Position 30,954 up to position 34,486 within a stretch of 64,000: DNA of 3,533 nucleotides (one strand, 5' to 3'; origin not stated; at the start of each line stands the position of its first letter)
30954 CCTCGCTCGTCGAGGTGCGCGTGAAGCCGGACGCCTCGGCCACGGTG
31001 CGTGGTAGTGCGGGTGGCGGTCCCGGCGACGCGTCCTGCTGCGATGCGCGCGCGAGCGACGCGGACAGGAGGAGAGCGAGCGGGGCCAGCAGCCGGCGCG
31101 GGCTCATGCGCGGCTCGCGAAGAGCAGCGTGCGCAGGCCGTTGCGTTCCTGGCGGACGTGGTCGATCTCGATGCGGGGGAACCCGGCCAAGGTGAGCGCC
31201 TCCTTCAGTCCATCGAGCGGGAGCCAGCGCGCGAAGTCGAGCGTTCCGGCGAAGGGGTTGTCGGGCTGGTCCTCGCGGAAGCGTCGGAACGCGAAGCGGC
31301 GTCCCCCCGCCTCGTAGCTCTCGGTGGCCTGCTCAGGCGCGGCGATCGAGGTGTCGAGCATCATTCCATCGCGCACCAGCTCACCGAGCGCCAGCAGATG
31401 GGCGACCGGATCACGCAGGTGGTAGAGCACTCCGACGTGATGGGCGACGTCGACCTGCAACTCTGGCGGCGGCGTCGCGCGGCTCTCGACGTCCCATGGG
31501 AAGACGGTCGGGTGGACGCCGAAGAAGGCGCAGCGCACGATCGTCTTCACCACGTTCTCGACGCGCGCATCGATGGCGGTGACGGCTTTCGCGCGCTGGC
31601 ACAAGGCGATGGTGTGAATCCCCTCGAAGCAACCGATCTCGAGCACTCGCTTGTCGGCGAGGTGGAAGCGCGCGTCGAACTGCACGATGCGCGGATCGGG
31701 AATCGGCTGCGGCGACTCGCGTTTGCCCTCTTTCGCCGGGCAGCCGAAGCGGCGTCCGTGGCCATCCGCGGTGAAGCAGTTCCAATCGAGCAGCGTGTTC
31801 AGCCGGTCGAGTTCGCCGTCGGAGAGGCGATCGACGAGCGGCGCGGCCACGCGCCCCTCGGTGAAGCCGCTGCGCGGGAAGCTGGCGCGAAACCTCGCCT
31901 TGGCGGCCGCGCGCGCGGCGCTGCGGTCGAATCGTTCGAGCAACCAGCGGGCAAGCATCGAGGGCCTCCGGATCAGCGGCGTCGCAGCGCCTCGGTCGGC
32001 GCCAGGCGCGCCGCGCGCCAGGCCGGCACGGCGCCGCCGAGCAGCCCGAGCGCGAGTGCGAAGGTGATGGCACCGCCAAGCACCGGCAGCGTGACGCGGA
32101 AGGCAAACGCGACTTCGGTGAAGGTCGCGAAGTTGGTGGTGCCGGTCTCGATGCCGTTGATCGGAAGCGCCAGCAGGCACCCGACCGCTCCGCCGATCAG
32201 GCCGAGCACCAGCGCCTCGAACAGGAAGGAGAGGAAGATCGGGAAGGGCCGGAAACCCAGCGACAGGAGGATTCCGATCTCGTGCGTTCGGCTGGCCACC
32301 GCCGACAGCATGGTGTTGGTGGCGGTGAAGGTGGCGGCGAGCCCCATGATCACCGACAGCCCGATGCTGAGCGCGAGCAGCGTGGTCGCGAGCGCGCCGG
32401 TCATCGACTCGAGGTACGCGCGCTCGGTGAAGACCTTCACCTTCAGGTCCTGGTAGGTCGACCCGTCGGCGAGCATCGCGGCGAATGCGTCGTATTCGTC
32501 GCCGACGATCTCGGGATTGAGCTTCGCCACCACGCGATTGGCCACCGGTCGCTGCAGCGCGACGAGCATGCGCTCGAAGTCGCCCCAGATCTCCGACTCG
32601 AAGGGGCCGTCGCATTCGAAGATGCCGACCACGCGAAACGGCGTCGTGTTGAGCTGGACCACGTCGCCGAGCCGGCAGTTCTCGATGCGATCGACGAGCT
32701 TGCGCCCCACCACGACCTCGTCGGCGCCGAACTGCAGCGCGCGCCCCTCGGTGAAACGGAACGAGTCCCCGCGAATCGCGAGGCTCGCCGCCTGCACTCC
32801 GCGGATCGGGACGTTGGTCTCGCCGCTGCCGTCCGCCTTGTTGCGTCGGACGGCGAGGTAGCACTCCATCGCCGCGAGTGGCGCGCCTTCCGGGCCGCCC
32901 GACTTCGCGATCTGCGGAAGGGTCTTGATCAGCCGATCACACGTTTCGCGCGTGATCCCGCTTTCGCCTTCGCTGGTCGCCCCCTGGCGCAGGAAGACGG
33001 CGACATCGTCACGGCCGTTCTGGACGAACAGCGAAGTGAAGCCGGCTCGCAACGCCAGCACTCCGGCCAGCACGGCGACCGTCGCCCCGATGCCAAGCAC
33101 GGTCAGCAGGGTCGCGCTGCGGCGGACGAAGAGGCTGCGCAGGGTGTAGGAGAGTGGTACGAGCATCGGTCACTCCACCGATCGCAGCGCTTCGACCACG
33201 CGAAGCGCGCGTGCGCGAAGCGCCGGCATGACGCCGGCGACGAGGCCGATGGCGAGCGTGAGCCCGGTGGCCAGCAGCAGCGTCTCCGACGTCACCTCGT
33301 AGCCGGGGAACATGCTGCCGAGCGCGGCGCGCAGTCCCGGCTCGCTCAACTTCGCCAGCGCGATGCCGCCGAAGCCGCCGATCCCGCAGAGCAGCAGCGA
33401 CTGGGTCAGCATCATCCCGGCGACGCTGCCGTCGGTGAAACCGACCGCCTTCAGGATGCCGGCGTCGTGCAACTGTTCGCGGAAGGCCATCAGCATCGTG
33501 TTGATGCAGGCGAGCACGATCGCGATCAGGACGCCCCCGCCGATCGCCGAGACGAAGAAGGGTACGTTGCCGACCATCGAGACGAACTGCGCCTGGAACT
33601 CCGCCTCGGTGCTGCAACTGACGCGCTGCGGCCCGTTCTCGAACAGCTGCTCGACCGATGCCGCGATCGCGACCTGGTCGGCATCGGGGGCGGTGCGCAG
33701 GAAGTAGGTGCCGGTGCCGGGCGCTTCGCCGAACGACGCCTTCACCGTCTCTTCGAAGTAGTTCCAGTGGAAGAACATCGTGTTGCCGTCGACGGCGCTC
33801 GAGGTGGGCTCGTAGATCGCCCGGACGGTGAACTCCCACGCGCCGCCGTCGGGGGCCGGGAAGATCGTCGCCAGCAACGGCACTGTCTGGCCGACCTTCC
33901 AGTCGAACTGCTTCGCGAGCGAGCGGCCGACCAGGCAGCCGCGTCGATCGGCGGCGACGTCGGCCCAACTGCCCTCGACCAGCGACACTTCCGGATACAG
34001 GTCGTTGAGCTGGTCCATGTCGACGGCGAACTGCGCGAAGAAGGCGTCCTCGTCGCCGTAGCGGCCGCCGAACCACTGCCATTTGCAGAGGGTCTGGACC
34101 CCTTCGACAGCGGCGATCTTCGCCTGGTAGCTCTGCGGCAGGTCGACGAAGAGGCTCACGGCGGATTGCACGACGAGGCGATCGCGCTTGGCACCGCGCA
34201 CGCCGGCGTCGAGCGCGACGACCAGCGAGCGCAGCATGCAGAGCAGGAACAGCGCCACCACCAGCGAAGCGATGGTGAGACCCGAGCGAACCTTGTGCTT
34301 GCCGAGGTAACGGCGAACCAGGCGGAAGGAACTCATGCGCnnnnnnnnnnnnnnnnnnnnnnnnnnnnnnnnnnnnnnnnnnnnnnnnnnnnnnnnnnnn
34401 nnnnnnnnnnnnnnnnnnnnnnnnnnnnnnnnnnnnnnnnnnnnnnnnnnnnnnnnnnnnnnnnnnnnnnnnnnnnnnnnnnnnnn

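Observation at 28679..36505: Seven-gene operon: MacA-like adaptor, ABC ATPase, two FtsX permeases, SAM methyltransferase, secreted M14 carboxypeptidase, terminated by a CorE-like ECF sigma factor with a Cys-rich tail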

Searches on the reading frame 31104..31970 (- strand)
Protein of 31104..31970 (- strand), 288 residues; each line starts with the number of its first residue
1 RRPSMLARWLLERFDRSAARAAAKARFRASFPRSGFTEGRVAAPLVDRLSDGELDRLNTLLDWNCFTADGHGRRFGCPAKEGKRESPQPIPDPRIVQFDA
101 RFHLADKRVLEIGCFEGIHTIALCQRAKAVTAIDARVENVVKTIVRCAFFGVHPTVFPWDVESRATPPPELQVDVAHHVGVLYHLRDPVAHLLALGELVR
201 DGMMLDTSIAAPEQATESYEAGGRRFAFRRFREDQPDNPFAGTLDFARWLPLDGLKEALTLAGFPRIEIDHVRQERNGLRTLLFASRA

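Call 4: search_protein_families(library=pfam, proteins=[window:31104-31970:-], max_evalue=0.01)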
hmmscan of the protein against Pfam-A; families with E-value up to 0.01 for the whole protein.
window:31104-31970:- (288 aa): 5 families
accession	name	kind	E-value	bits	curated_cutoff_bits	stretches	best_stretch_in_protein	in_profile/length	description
PF13489.12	Methyltransf_23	-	2.4e-07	31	27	1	103-205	20-115/164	Methyltransferase domain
PF08003.17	Methyltransf_9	-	4.3e-06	26.4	23.8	1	104-208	114-220/315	Protein of unknown function (DUF1698)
PF08242.18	Methyltransf_12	-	4.8e-05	24.5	30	1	110-202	1-95/98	Methyltransferase domain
PF13649.12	Methyltransf_25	-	5.7e-05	24.2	27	1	109-190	1-82/97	Methyltransferase domain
PF08241.18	Methyltransf_11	-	0.0042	18.1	21.2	1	110-193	1-81/95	Methyltransferase domain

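Call 6: search_protein_families(library=ncbifam, proteins=[window:31104-31970:-], max_evalue=0.001)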
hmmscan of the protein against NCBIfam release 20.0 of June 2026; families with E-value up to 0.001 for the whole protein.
window:31104-31970:- (288 aa): 5 families
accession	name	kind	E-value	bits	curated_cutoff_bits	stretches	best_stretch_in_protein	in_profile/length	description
TIGR00452.1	TIGR00452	equivalog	1.8e-10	40.2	275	1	103-205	115-219/316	tRNA 5-methoxyuridine(34)/uridine 5-oxyacetic acid(34) synthase CmoB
NF011650.0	PRK15068.1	equivalog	4.3e-09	35.7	209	1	103-209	120-229/324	tRNA 5-methoxyuridine(34)/uridine 5-oxyacetic acid(34) synthase CmoB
TIGR04290.1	meth_Rta_06860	hypoth_equivalog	7.3e-08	32.1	300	1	104-217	48-160/226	TIGR04290 family methyltransferase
TIGR01983.1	UbiG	equivalog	0.00025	20.4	102.95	1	103-204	47-148/228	bifunctional 2-polyprenyl-6-hydroxyphenol methylase/3-demethylubiquinol 3-O-methyltransferase UbiG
NF043040.1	corrin_prot_MT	hypoth_equivalog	0.00072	19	180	0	104-136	40-72/216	corrinoid protein-associated methyltransferase CpaM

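Call 52: find_homologous_proteins(query=window:31104-31958:-, max_evalue=0.00001)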
Query window:31104-31958:- (284 aa): 1311 proteins with E <= 0.00001 among 5617 candidates; the best 120 are listed.
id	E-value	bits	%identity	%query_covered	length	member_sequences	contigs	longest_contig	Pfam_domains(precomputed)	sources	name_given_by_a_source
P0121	6.1e-190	648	100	100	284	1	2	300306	PF13489.13,PF08003.18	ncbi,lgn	-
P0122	4.8e-165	566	87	100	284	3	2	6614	PF13489.13,PF08003.18,PF13649.13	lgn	-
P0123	9.5e-141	486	75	100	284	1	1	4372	PF13489.13,PF08003.18,PF13649.13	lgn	-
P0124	2.3e-121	423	64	100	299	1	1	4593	PF13489.13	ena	-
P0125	1.0e-105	371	63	96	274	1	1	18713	PF13489.13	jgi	jgi:tRNA (mo5U34)-methyltransferase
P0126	2.4e-102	360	60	95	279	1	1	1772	-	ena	-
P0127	1.1e-97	345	60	94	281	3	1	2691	PF13489.13,PF08003.18,PF13649.13,PF08241.19,PF08242.19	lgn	-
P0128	7.7e-95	336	59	93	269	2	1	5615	PF13489.13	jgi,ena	jgi:tRNA (mo5U34)-methyltransferase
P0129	1.8e-92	328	57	90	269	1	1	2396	PF13489.13,PF08003.18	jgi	jgi:SAM-dependent methyltransferase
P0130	8.9e-92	326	58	94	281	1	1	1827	PF13489.13,PF08003.18,PF13649.13,PF08241.19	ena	-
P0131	1.3e-91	325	57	94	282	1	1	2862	-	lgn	-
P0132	2.5e-91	324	58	93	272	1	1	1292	-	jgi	jgi:tRNA (mo5U34)-methyltransferase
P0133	1.8e-90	321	59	96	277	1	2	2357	PF13489.13,PF08003.18,PF13649.13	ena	-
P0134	2.5e-90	321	59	90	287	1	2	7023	PF13489.13,PF08003.18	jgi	jgi:hypothetical protein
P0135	6.1e-90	320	55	99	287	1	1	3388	PF13489.13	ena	-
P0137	1.2e-89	319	53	99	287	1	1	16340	PF13489.13,PF08003.18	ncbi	-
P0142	4.1e-89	317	57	91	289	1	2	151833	PF13489.13,PF08003.18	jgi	jgi:hypothetical protein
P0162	2.8e-87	311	53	96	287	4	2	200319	PF13489.13,PF08003.18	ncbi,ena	-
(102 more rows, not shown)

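Call 53: find_encoding_contigs(protein=P0125, flank=8000, max_places=1)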
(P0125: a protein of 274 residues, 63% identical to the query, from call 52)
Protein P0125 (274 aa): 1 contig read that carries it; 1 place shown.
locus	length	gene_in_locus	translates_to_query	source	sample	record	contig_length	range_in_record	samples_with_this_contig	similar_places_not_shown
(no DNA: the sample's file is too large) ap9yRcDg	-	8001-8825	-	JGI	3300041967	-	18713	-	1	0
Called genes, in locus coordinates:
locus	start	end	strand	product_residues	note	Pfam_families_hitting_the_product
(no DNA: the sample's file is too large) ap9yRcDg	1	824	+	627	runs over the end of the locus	PF00884:Sulfatase, PF01663:Phosphodiest, PF16347:SGSH_C (weak)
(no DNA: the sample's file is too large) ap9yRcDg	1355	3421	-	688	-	PF00694:Aconitase_C, PF00330:Aconitase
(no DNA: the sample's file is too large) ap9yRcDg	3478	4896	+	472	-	PF25917:BSH_RND (weak), PF25973:BSH_CzcB (weak), PF25954:Beta-barrel_RND_2, PF25967:RND-MFP_C (faint), PF25975:CzcB_C, PF25989:YknX_C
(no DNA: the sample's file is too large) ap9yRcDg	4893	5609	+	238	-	PF00005:ABC_tran, PF13304:AAA_21 (faint)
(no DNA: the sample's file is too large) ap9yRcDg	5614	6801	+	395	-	PF12704:MacB_PCD, PF02687:FtsX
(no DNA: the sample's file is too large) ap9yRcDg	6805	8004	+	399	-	PF12704:MacB_PCD, PF02687:FtsX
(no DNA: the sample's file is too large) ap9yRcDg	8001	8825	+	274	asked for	PF13489:Methyltransf_23 (weak)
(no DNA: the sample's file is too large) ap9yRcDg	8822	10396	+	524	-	PF00246:Peptidase_M14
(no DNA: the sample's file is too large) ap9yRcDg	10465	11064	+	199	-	-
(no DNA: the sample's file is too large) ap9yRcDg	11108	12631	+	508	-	?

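Call 54: find_encoding_contigs(protein=P0142, flank=8000, max_places=1)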
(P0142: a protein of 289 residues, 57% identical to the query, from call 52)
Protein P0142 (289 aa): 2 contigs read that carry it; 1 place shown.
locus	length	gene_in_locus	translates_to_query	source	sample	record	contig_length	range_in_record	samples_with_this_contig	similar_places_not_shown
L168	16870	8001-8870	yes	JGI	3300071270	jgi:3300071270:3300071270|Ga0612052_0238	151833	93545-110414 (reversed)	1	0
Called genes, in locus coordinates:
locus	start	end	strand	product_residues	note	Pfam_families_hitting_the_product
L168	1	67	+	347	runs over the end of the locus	PF13489:Methyltransf_23, PF13649:Methyltransf_25, PF13847:Methyltransf_31, PF08241:Methyltransf_11, PF08242:Methyltransf_12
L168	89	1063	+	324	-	-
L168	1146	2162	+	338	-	PF01380:SIS, PF00571:CBS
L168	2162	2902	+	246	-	PF02348:CTP_transf_3, PF12804:NTP_transf_3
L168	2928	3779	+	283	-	PF01973:MptE-like (faint)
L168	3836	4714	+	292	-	PF13489:Methyltransf_23, PF08241:Methyltransf_11 (weak), PF08242:Methyltransf_12 (weak), PF13649:Methyltransf_25 (faint), PF13847:Methyltransf_31 (weak)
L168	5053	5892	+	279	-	PF08241:Methyltransf_11, PF13649:Methyltransf_25 (weak), PF13847:Methyltransf_31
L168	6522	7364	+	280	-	PF00793:DAHP_synth_1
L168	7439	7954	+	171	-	PF00702:Hydrolase (faint), PF08282:Hydrolase_3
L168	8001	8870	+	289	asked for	PF13489:Methyltransf_23 (weak), PF08003:Methyltransf_9 (weak)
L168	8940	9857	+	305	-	PF01501:Glyco_transf_8 (weak)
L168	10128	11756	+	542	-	PF14104:DUF4277, PF01609:DDE_Tnp_1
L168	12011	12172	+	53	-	PF01527:HTH_Tnp_1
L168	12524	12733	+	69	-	-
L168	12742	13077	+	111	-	-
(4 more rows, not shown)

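Call 55: find_encoding_contigs(protein=P0162, flank=8000, max_places=1)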
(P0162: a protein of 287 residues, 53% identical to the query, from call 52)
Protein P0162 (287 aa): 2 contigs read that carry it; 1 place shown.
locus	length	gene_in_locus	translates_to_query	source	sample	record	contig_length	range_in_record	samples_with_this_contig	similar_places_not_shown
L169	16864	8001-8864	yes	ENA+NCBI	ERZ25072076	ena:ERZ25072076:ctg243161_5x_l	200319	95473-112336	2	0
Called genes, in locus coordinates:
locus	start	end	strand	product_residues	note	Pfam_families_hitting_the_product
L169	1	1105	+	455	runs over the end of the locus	PF04932:Wzy_C, PF13428:TPR_14 (faint), PF07719:TPR_2 (faint), PF13424:TPR_12 (faint), PF00515:TPR_1 (faint), PF13181:TPR_8 (faint), PF13414:TPR_11 (faint), PF13431:TPR_17 (faint)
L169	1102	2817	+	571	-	PF04932:Wzy_C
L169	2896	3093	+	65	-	-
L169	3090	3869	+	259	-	PF00483:NTP_transferase, PF12804:NTP_transf_3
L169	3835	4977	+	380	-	PF01041:DegT_DnrJ_EryC1, PF00155:Aminotran_1_2, PF01212:Beta_elim_lyase (weak), PF01053:Cys_Met_Meta_PP (weak)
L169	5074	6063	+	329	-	PF01370:Epimerase, PF04321:RmlD_sub_bind (weak), PF16363:GDP_Man_Dehyd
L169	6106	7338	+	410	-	PF20706:GT4-conflict (faint), PF13439:Glyco_transf_4, PF13579:Glyco_trans_4_4 (weak), PF00534:Glycos_transf_1, PF13692:Glyco_trans_1_4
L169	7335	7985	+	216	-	PF13578:Methyltransf_24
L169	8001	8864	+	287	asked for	PF13489:Methyltransf_23 (weak), PF08003:Methyltransf_9 (weak)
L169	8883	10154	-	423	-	PF00005:ABC_tran, PF13304:AAA_21 (faint), PF14524:Wzt_C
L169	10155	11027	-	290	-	PF01061:ABC2_membrane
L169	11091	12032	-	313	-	PF00535:Glycos_transf_2, PF13641:Glyco_tranf_2_3, PF13632:Glyco_trans_2_3 (weak)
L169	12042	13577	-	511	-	PF01501:Glyco_transf_8 (weak)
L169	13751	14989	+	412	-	PF13439:Glyco_transf_4, PF13477:Glyco_trans_4_2, PF13579:Glyco_trans_4_4, PF00534:Glycos_transf_1, PF13692:Glyco_trans_1_4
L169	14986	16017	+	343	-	PF00953:Glycos_transf_4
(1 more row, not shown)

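Call 66: find_encoding_contigs(protein=P0137, flank=8000, max_places=1)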
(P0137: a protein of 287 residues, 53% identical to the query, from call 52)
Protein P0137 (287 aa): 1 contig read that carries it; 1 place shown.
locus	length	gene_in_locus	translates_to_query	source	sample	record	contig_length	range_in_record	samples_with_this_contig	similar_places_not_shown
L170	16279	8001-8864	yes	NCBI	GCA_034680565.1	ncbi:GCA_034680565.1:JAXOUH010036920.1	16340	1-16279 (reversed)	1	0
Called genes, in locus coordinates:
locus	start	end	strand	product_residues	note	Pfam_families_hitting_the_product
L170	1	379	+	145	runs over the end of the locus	?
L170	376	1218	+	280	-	PF01370:Epimerase, PF04321:RmlD_sub_bind, PF16363:GDP_Man_Dehyd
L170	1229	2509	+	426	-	PF03721:UDPG_MGDP_dh_N, PF00984:UDPG_MGDP_dh, PF03720:UDPG_MGDP_dh_C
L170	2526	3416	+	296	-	PF01061:ABC2_membrane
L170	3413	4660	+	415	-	PF00005:ABC_tran, PF13304:AAA_21 (faint)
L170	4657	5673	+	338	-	PF13489:Methyltransf_23, PF08241:Methyltransf_11, PF08242:Methyltransf_12, PF13649:Methyltransf_25 (weak), PF13847:Methyltransf_31 (weak)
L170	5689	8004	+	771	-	PF00535:Glycos_transf_2, PF13641:Glyco_tranf_2_3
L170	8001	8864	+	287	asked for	PF13489:Methyltransf_23, PF08003:Methyltransf_9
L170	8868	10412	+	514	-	PF01501:Glyco_transf_8 (weak)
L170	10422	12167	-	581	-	PF00535:Glycos_transf_2, PF10111:Glyco_tranf_2_2 (weak), PF13641:Glyco_tranf_2_3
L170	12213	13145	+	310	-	PF00535:Glycos_transf_2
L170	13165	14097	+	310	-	PF00535:Glycos_transf_2 (faint)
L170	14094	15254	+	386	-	PF13439:Glyco_transf_4, PF13579:Glyco_trans_4_4, PF00534:Glycos_transf_1, PF13692:Glyco_trans_1_4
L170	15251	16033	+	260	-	PF07993:NAD_binding_4 (faint), PF16363:GDP_Man_Dehyd (faint), PF01073:3Beta_HSD, PF04321:RmlD_sub_bind, PF01370:Epimerase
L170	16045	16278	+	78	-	?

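Call 67: find_encoding_contigs(protein=P0134, flank=8000, max_places=1)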
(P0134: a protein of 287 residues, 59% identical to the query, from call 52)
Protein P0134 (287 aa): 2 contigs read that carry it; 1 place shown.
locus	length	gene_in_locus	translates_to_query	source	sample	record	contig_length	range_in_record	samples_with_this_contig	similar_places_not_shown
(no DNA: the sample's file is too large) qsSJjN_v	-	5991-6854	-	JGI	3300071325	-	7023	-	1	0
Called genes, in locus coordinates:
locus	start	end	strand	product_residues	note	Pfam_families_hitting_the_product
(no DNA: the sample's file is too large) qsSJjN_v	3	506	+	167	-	?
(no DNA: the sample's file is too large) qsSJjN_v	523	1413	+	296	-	PF01061:ABC2_membrane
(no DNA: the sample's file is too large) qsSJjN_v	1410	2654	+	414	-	PF00005:ABC_tran, PF13304:AAA_21 (faint), PF14524:Wzt_C (weak)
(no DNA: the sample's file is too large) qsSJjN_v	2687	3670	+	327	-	PF13489:Methyltransf_23, PF13649:Methyltransf_25 (weak), PF13847:Methyltransf_31 (weak), PF08241:Methyltransf_11, PF08242:Methyltransf_12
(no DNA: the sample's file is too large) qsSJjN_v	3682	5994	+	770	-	PF00535:Glycos_transf_2, PF13641:Glyco_tranf_2_3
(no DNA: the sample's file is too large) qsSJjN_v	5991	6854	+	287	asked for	PF08003:Methyltransf_9 (weak), PF13489:Methyltransf_23 (weak)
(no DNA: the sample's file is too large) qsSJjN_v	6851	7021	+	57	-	?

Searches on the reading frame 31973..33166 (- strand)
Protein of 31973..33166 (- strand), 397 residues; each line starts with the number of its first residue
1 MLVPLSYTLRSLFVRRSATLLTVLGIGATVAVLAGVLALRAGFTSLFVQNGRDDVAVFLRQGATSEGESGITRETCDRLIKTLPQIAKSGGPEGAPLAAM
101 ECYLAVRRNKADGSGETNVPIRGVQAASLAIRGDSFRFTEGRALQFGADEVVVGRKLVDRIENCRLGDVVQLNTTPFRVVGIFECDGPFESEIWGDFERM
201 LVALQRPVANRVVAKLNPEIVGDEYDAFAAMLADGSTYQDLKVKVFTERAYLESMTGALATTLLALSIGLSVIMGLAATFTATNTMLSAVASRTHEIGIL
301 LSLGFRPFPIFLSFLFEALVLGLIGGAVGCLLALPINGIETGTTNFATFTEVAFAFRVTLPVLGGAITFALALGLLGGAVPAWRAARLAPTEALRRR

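Call 4: search_protein_families(library=pfam, proteins=[window:31973-33166:-], max_evalue=0.01)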
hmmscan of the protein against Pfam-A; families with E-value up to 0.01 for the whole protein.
window:31973-33166:- (397 aa): 2 families
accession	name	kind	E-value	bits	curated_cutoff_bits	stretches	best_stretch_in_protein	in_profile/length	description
PF12704.14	MacB_PCD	-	1.3e-15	58.7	27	1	19-219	1-194/207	MacB-like periplasmic core domain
PF02687.27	FtsX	-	1.3e-10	41.8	25.5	1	270-389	3-119/120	FtsX-like permease C-terminal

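Call 6: search_protein_families(library=ncbifam, proteins=[window:31973-33166:-], max_evalue=0.001)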
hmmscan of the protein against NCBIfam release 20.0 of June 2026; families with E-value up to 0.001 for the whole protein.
window:31973-33166:- (397 aa): 7 families
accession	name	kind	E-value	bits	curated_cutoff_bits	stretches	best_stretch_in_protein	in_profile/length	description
TIGR03434.1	ADOP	subfamily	2.9e-18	65.4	622.3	1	166-396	163-401/803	ADOP family duplicated permease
TIGR02212.1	lolCE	equivalog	6.3e-11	41.8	362.45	1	258-396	261-410/411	lipoprotein-releasing ABC transporter permease subunit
NF007826.0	PRK10535.1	equivalog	9.6e-11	40.6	966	1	262-396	519-647/648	macrolide ABC transporter ATP-binding protein/permease MacB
TIGR00439.2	FtsX_Gneg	equivalog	2e-07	30.5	255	1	261-382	164-287/292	permease-like cell division protein FtsX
NF038346.1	FtsX_actino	exception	2.6e-06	27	250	1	245-378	162-294/308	permease-like cell division protein FtsX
NF008076.0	PRK10814.1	exception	7.8e-05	21.9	473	1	266-395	267-397/399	lipoprotein-releasing ABC transporter permease subunit LolC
NF038347.1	FtsX_Gpos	exception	0.0001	21.8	225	1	264-377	168-286/296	permease-like cell division protein FtsX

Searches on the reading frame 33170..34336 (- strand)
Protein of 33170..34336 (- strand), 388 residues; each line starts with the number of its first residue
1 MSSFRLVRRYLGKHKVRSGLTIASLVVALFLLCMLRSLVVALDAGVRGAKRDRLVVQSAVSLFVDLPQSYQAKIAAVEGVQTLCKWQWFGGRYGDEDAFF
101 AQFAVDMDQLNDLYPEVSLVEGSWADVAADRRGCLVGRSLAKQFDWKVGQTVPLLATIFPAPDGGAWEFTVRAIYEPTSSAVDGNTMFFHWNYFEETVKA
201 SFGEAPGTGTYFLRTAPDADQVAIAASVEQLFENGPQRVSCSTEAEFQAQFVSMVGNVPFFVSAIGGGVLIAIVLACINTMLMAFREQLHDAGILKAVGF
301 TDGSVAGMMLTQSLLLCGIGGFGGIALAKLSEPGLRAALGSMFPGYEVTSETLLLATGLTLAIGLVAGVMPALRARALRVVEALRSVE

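Call 4: search_protein_families(library=pfam, proteins=[window:33170-34336:-], max_evalue=0.01)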
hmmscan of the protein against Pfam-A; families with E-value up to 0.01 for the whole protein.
window:33170-34336:- (388 aa): 2 families
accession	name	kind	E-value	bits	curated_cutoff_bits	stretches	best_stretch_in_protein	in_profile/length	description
PF12704.14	MacB_PCD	-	4.8e-10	40.5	27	1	18-231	1-207/207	MacB-like periplasmic core domain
PF02687.27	FtsX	-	1.1e-09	38.8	25.5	1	265-377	3-117/120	FtsX-like permease C-terminal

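Call 6: search_protein_families(library=ncbifam, proteins=[window:33170-34336:-], max_evalue=0.001)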
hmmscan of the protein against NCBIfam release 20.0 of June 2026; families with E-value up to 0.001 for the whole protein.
window:33170-34336:- (388 aa): 3 families
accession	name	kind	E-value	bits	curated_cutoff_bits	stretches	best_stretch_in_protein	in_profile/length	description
TIGR03434.1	ADOP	subfamily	2.8e-10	38.9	622.3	1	244-386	253-401/803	ADOP family duplicated permease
NF007826.0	PRK10535.1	equivalog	4e-06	25.4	966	1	270-384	533-645/648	macrolide ABC transporter ATP-binding protein/permease MacB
TIGR02212.1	lolCE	equivalog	6.1e-06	25.4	362.45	0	120-327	131-334/411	lipoprotein-releasing ABC transporter permease subunit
